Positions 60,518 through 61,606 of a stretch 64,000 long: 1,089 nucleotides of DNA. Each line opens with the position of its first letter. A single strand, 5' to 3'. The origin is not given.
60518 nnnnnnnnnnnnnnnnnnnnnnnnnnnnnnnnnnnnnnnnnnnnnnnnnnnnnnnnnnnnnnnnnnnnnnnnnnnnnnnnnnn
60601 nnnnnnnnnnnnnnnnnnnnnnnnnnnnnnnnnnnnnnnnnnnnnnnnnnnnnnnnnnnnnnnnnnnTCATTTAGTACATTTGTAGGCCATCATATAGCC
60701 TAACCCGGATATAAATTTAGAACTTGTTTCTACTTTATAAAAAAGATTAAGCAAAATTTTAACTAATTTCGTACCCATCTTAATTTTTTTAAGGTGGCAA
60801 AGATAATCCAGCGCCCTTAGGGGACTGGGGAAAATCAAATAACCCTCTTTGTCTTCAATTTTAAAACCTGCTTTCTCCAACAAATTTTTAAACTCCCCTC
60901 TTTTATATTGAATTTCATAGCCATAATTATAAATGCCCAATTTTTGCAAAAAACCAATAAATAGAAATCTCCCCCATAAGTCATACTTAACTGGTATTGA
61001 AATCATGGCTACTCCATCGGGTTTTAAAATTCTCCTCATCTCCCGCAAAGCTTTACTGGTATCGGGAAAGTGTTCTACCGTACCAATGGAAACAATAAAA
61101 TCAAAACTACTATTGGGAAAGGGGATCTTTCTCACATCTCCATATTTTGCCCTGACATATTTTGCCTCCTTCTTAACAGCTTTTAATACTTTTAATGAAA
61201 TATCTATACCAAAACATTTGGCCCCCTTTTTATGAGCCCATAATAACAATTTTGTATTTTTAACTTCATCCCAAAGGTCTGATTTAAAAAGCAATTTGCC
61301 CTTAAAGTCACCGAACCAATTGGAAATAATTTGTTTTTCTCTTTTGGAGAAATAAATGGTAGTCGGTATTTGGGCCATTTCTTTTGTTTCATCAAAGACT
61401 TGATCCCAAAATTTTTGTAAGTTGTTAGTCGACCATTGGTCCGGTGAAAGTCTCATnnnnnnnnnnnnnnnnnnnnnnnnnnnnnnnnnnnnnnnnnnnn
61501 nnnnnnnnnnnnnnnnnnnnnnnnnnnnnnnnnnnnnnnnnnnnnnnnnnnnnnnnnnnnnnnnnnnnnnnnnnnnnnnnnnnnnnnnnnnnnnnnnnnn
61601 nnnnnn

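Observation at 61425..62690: PLP fold-III decarboxylase homologue in a glycan locus, apparently lacking the CESGD cysteine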

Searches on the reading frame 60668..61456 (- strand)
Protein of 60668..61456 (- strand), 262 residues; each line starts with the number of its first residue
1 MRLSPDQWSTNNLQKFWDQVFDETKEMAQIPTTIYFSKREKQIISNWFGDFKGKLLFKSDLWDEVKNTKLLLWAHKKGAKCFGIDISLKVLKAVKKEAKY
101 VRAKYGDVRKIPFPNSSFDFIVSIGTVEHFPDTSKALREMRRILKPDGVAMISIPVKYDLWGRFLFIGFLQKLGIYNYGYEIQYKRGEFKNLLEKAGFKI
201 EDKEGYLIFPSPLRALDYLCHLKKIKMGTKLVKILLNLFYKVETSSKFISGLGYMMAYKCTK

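Call 3: search_protein_families(library=pfam, proteins=[window:60668-61456:-], max_evalue=0.01)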
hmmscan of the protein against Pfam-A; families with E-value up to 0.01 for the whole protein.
window:60668-61456:- (262 aa): 7 families
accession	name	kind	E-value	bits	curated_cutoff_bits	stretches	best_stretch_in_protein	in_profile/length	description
PF08241.18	Methyltransf_11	-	1.6e-19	70.8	21.2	1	71-151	11-94/95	Methyltransferase domain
PF13649.12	Methyltransf_25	-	6.2e-15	56.1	27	1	71-148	12-97/97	Methyltransferase domain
PF13489.12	Methyltransf_23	-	6.5e-14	52.4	27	1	71-201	37-162/164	Methyltransferase domain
PF13847.12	Methyltransf_31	-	1.6e-12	47.7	27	1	73-156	21-113/145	Methyltransferase domain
PF08242.18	Methyltransf_12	-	9.5e-10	39.5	30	1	76-149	18-97/98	Methyltransferase domain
PF01209.24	Ubie_methyltran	-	9.3e-08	32.1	20.1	1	76-151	71-150/233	ubiE/COQ5 methyltransferase family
PF20922.3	Anamorsin_N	-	0.00012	22.3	27.1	1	103-156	37-91/163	Anamorsin, N-terminal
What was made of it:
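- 60668..61456 (-): PAR: 262-aa class-I methyltransferase-fold partner. It is translationally coupled to DEC by a 32-nt overlap, with an AGGAGG Shine-Dalgarno sequence inside the DEC 3' end. Pfam Methyltransf_11 match from profile position 11 onward (call 3).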

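Call 4: search_protein_families(library=ncbifam, proteins=[window:60668-61456:-], max_evalue=0.01)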
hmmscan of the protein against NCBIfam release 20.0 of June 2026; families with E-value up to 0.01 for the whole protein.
window:60668-61456:- (262 aa): 28 families (the best 25 are shown)
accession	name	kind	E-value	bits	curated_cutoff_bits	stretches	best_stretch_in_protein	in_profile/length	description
NF045667.1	MTase_DVU1556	equivalog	3.2e-11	43.1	155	1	75-153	42-120/213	DVU_1556 family methyltransferase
TIGR02072.1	BioC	equivalog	9.9e-11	41.9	184.95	1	79-159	59-139/244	malonyl-ACP O-methyltransferase BioC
NF001241.0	PRK00216.1-2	equivalog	1.8e-10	40.9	327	1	76-152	71-147/231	demethylmenaquinone methyltransferase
TIGR01934.1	MenG_MenH_UbiE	subfamily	3.4e-10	39.6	158.35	1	73-152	57-141/223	ubiquinone/menaquinone biosynthesis methyltransferase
NF001244.0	PRK00216.1-5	equivalog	1.6e-09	37.4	216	1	74-152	67-153/236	bifunctional demethylmenaquinone methyltransferase/2-methoxy-6-polyprenyl-1,4-benzoquinol methylase UbiE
NF008823.0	PRK11873.1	subfamily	1.6e-08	34.4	263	1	80-153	104-182/272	arsenite methyltransferase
NF041537.1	ArsM_AhpD_UU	exception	4.8e-08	32.2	510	1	80-153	103-181/345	arsenite methyltransferase/AhpD domain selenoprotein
NF001243.0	PRK00216.1-4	equivalog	5.5e-08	32.4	235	1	79-150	73-149/237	demethylmenaquinone methyltransferase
NF041536.1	ArsM_DUF2284_UU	exception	5.8e-08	31.5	575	1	80-153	103-181/459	arsenite methyltransferase/DUF2284 domain selenoprotein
NF047649.1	MTase_UXPK_star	exception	1.1e-07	31.2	460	1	81-153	105-182/283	methyltransferase/UXPK-star double selenoprotein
NF040539.1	AST_met_ArsM_2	exception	2.3e-07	30.9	240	1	74-152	77-163/262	putative arsinothricin biosynthesis methyltransferase ArsM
NF007610.0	PRK10258.1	equivalog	3.4e-07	29.9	342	1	76-152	62-138/251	malonyl-ACP O-methyltransferase BioC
NF045882.1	PLipidMtase_Leg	equivalog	3.7e-07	30.1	390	1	72-149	57-140/207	phospholipid N-methyltransferase PmtA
NF045823.1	PthPhpthDimycoMt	equivalog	7.1e-07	28.6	300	1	103-149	117-163/256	phthiotriol/phenolphthiotriol dimycocerosates methyltransferase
TIGR02752.1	MenG_heptapren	equivalog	8.1e-07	28.8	419.85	1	80-150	72-147/231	demethylmenaquinone methyltransferase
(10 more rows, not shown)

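Call 17: search_solved_structures(query=window:60668-61456:-, show_alignments=3, max_evalue=1)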
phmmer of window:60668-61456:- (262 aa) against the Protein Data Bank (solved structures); distinct sequences matched with E-value up to 1: 46.
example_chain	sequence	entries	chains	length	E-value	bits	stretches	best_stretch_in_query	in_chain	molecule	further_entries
2p8j_A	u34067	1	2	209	8.4e-10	41.9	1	77-155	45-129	S-adenosylmethionine-dependent methyltransferase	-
1xxl_A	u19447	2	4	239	1.7e-08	37.6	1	80-151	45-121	YcgJ protein | ycgJ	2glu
3l8d_A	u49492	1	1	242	2.1e-08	37.3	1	76-154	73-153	Methyltransferase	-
3bus_A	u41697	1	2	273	7.4e-08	35.5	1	99-153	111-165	Methyltransferase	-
6uv6_A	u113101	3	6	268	1.2e-07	34.8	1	98-153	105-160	D-glucose O-methyltransferase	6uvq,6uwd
2o57_A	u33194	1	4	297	1.3e-07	34.7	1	100-179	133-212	putative sarcosine dimethylglycine methyltransferase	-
1ve3_A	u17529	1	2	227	2.6e-07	33.7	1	78-151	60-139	hypothetical protein PH0226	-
2gs9_A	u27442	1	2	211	2.7e-06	30.4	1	92-163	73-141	Hypothetical protein TT1324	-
6uak_A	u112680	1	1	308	3.4e-06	30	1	34-150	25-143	SAM dependent methyltransferase LahSB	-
1vl5_A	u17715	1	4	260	9e-06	28.6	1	99-203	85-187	unknown conserved protein BH2331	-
2avn_A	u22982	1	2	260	9.6e-06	28.5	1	70-156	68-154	ubiquinone/menaquinone biosynthesis methyltransferase-related protein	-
4ine_A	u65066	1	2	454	1.1e-05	28.4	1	74-154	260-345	Protein PMT-2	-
1vlm_A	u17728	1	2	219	2.1e-05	27.4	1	83-210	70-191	SAM-dependent methyltransferase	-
8zc8_A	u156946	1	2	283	2.5e-05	27.2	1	77-151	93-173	MitM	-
21zq_A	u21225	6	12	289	2.6e-05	27.1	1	77-151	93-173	MitM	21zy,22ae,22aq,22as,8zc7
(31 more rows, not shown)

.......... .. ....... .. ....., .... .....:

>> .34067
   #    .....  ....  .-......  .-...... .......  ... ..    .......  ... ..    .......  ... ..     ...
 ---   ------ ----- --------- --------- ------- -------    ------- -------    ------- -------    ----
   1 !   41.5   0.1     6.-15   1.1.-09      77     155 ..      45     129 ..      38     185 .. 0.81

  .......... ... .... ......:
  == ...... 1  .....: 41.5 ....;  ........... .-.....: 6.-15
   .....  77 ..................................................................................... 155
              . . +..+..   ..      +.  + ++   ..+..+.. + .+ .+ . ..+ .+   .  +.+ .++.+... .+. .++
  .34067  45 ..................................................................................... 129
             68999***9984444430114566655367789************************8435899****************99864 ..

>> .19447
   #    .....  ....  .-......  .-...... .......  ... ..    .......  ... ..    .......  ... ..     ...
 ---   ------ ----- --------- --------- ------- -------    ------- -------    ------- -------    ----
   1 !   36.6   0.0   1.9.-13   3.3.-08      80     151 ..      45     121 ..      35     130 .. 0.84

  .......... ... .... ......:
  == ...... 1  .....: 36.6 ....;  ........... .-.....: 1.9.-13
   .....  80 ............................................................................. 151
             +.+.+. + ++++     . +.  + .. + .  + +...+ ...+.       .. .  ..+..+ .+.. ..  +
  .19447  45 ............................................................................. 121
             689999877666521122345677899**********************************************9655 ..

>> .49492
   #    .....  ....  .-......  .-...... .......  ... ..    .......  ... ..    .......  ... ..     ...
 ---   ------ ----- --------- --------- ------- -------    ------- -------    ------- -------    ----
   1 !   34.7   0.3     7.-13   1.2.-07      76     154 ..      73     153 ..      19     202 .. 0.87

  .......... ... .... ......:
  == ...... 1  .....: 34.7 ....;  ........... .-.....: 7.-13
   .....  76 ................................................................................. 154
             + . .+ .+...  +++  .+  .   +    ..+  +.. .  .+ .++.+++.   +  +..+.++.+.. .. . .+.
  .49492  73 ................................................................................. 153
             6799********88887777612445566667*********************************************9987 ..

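Call 19: list_cluster_members(proteins=[P0001, P0072, window:60668-61456:-])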
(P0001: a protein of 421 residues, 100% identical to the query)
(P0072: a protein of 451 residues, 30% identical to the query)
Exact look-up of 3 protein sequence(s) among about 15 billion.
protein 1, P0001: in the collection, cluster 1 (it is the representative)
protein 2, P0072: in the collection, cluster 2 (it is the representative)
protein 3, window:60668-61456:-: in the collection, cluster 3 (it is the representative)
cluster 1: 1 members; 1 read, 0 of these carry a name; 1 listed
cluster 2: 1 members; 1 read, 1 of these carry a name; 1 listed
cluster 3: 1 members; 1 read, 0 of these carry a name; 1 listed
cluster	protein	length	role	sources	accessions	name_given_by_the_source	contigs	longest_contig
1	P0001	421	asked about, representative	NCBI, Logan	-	-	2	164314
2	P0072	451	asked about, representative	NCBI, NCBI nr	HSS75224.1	MAG TPA: alanine racemase [Thermoanaerobaculia bacterium] | alanine racemase [Thermoanaerobaculia bacterium]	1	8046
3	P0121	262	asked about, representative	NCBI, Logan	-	-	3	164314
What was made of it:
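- NCBI names one member 'alanine racemase' (call 19).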

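Call 34: find_homologous_proteins(query=window:60668-61456:-)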
Query window:60668-61456:- (262 aa): 11 proteins with E <= 0.001 among 413 candidates.
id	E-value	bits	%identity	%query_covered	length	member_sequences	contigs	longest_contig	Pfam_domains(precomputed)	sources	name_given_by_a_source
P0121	1.1e-173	594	100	100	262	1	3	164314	PF13847.13,PF13489.13,PF13649.13,PF01209.25,PF08241.19,PF08242.19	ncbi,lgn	-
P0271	5.9e-139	480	79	100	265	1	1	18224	PF13847.13,PF13489.13,PF13649.13,PF01209.25,PF08241.19,PF08242.19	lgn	-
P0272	2.6e-138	478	78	100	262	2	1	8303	PF13847.13,PF13489.13,PF13649.13,PF01209.25,PF08241.19,PF08242.19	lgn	-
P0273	9.5e-137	473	77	100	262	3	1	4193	PF13847.13,PF13489.13,PF13649.13,PF01209.25,PF08241.19,PF08242.19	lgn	-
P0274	2.5e-136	471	77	100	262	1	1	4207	PF13847.13,PF13489.13,PF13649.13,PF01209.25,PF08241.19,PF08242.19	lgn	-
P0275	3.0e-133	461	76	100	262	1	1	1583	PF13847.13,PF13489.13,PF13649.13,PF01209.25,PF08241.19,PF08242.19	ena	-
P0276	3.9e-133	461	75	100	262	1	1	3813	PF13847.13,PF13489.13,PF13649.13,PF01209.25,PF08241.19,PF08242.19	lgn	-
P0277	2.1e-111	390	63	100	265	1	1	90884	PF13847.13,PF13489.13,PF13649.13,PF01209.25,PF08241.19,PF08242.19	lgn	-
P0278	6.5e-63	231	64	61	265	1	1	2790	PF13847.13,PF13489.13,PF13649.13,PF08241.19,PF08242.19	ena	-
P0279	1.0e-43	168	40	80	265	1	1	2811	PF13847.13,PF13489.13,PF13649.13,PF08241.19,PF08242.19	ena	-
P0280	5.0e-4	38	29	44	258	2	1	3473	PF13847.13,PF13489.13,PF13649.13,PF01209.25,PF08241.19,PF08242.19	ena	-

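Call 41: predict_structure(alignment_id=A4)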
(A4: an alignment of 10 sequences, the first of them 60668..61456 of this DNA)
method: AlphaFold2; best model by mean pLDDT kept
length: 262 residues; sequences in the alignment: 10
mean_pLDDT: 66.3   pTM: 0.71
mean pLDDT of the five models: 66.3, 62.4, 60.4, 54.1, 41.3
residues with pLDDT >= 90: 36; 70-90: 79; 50-70: 89; < 50: 58
segments of 3 or more residues with pLDDT < 50: 1-17, 19-36, 94-105, 159-163, 176-180
pLDDT, mean of each block of 10 residues (from residue 1): 33 46 40 51 83 82 60 74 61 47 51 88 73 85 95 68 53 52 74 94 72 63 65 72 63 74 94
secondary structure, 60 per line:
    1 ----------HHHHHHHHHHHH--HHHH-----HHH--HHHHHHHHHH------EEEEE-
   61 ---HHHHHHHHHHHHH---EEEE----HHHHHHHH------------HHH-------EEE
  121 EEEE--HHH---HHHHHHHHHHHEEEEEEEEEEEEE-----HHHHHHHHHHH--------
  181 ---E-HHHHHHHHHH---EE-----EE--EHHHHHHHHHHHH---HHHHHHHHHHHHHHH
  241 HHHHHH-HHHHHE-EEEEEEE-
elements in order: H11-22 H25-28 H39-48 E55-59 H64-76 E80-83 H88-95 E118-124 H133-143 E144-156 H162-172 H186-195 H211-222 H226-246 H248-252 E255-261

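Call 44: fold_search(model_id=the predicted structure, library=pdb)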
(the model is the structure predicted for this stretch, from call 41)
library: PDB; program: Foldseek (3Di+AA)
matches with E <= 10: 1845; with E <= 0.001: 907
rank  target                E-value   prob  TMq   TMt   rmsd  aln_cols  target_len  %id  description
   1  3l8d                  4.3e-12  1.00  0.55  0.69   8.3       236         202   19  Crystal structure of methyltransferase from Bacillus Thuringiensis (released 2010-01-12)
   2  5wp5_A                1.5e-11  1.00  0.55  0.34  11.1       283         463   14  Arabidopsis thaliana phosphoethanolamine N-methyltransferase 2 (AtPMT2) in complex with SAH (released 2017-11-15)
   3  5wp5_B                3.6e-11  1.00  0.53  0.33  11.2       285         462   14  Arabidopsis thaliana phosphoethanolamine N-methyltransferase 2 (AtPMT2) in complex with SAH (released 2017-11-15)
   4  6uv6_C                4.4e-11  1.00  0.55  0.54   8.9       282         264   18  AtmM with bound rebeccamycin analogue (released 2020-11-25)
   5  6uvq_A                8.2e-11  1.00  0.48  0.49   8.2       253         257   16  Crystal structure of Apo AtmM (released 2020-11-25)
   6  6uv6_A                9.4e-11  1.00  0.53  0.53   7.7       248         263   18  AtmM with bound rebeccamycin analogue (released 2020-11-25)
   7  3bus_B                1.0e-10  1.00  0.54  0.58   7.5       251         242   17  Crystal Structure of RebM (released 2008-03-25)
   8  1xxl_A                1.6e-10  1.00  0.49  0.54   9.3       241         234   15  The crystal structure of YcgJ protein from Bacillus subitilis at 2.1 A resolution (released 2004-11-23)
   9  4iv8_A                2.0e-10  1.00  0.51  0.54   8.3       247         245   18  Crystal structure of N-methyl transferase from Plasmodium knowlesi complexed with S-adenosyl methionine (released 2014-02-19)
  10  5gm1_B                2.4e-10  1.00  0.53  0.50  15.9       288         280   17  Crystal structure of methyltransferase TleD complexed with SAH (released 2016-09-28)
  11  5wp4                  2.9e-10  1.00  0.53  0.31  10.8       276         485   16  Arabidopsis thaliana phosphoethanolamine N-methyltransferase 1 (AtPMT1, XIOPTL) in complex with SAH and phosphocholine (released 2017-11-15)
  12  4pne_A                3.1e-10  1.00  0.56  0.54  10.2       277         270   16  Crystal Structure of the [4+2]-Cyclase SpnF (released 2015-02-18)
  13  3ujb_A                3.3e-10  1.00  0.52  0.53   8.3       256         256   14  Phosphoethanolamine methyltransferase from Plasmodium falciparum in complex with SAH and phosphoethanolamine (released 2011-11-30)
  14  4r6w_A                3.3e-10  1.00  0.53  0.53  10.1       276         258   16  Plasmodium falciparum phosphoethanolamine methyltransferase D128A mutant in complex with S-adenosylhomocysteine and ph (released 2014-10-08)
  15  3ujc                  3.5e-10  1.00  0.51  0.52   9.8       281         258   14  Phosphoethanolamine methyltransferase mutant (H132A) from Plasmodium falciparum in complex with phosphocholine (released 2011-11-30)
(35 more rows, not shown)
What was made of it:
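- PAR's nearest structural matches include phosphoethanolamine N-methyltransferases (call 44).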
